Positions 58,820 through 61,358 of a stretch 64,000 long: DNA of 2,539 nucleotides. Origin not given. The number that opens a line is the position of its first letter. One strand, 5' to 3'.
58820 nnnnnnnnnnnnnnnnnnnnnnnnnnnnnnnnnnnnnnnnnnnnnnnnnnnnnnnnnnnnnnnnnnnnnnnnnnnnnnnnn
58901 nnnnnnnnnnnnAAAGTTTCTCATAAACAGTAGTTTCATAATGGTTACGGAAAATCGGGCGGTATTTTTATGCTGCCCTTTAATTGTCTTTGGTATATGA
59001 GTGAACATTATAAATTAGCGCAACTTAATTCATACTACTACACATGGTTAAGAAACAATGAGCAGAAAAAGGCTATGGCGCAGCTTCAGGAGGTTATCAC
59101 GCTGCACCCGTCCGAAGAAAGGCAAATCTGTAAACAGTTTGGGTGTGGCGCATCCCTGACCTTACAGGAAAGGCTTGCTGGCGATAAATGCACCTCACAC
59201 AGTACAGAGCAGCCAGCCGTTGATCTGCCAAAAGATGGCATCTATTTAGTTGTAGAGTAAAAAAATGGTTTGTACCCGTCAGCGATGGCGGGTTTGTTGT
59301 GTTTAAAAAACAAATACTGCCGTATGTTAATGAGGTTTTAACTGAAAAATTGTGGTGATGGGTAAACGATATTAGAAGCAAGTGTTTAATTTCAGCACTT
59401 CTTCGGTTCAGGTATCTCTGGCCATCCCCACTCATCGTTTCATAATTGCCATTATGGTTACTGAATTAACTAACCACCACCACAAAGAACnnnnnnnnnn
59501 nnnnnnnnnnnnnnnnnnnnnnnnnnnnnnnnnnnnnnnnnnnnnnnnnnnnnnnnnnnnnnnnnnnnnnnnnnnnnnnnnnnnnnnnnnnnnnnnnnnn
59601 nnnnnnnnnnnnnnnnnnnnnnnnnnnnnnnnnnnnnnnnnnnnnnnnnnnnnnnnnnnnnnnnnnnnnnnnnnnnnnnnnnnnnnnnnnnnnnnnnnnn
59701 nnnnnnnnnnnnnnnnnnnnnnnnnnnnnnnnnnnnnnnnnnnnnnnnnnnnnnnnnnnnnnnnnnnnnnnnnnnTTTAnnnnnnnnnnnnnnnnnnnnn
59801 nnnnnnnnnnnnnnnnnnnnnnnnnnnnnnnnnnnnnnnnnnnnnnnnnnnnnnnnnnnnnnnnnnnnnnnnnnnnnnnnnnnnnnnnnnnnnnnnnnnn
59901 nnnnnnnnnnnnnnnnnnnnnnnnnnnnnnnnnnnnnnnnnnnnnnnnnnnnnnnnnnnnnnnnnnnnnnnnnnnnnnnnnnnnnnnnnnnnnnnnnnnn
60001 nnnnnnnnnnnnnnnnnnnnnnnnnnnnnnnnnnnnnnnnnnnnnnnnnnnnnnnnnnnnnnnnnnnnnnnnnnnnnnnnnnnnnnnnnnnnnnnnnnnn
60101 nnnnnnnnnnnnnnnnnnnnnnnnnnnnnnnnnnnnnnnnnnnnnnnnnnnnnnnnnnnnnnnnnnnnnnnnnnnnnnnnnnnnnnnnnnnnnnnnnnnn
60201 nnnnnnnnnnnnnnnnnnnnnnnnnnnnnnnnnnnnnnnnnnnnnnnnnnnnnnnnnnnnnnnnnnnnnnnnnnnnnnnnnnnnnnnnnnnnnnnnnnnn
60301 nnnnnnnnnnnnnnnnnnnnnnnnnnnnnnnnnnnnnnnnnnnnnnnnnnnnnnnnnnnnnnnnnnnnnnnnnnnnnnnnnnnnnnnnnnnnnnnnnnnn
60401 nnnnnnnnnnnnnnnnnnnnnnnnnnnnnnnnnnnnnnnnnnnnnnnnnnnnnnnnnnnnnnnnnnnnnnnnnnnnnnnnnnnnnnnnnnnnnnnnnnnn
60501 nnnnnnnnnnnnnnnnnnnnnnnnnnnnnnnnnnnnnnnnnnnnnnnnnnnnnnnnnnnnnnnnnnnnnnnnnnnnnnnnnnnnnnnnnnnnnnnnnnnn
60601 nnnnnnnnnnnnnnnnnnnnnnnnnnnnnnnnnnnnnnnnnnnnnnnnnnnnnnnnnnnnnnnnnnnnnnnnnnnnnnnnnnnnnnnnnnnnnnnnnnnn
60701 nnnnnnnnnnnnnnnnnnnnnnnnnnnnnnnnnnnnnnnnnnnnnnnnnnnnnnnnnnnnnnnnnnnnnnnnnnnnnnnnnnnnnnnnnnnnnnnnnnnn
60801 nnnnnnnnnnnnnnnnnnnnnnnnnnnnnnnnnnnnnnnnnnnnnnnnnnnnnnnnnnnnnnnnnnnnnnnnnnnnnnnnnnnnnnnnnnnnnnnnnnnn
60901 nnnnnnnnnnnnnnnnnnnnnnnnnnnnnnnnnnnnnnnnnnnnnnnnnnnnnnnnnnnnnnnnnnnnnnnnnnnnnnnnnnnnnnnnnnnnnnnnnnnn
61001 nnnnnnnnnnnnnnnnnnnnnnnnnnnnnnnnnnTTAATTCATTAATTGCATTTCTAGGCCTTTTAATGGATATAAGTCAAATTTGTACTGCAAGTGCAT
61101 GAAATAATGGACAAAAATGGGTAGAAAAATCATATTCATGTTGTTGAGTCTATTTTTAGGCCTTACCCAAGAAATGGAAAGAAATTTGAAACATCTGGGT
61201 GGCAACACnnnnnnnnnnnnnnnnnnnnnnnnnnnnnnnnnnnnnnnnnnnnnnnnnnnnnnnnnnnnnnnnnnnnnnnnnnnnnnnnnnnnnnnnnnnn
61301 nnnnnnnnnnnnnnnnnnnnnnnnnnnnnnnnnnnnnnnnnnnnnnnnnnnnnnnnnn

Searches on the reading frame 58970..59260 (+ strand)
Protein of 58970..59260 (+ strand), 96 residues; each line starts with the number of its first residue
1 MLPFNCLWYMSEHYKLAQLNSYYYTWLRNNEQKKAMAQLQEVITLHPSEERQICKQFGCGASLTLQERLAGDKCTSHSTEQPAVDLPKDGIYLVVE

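Call 38: search_protein_families(library=pfam, proteins=[window:58970-59260:+], max_evalue=0.1)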
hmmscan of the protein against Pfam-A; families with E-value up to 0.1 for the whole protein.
window:58970-59260:+ (96 aa): 1 family
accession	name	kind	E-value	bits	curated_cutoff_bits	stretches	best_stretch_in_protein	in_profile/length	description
PF22163.1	SipA_2nd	-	0.034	14.8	27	1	28-64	76-114/136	Salmonella Invasion protein A, C-terminal actin binding domain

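Call 39: search_protein_families(library=phrogs, proteins=[window:58970-59260:+], max_evalue=0.01)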
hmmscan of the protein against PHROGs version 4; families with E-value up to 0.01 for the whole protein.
window:58970-59260:+ (96 aa): 0 families

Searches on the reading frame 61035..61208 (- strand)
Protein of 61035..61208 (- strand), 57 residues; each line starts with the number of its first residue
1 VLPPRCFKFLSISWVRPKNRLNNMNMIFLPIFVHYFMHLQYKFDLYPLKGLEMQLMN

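Call 38: search_protein_families(library=pfam, proteins=[window:61038-61208:-], max_evalue=0.1)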
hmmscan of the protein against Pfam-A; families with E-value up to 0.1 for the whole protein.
seq(57 aa): 0 families

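Call 39: search_protein_families(library=phrogs, proteins=[window:61038-61208:-], max_evalue=0.01)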
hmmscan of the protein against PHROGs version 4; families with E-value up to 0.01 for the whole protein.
seq(57 aa): 0 families

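Call 80: find_encoding_contigs(protein=window:61035-61208:-, flank=5000, max_places=10)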
Protein window:61035-61208:- (57 aa): no gene with exactly this product is on record in the collection.
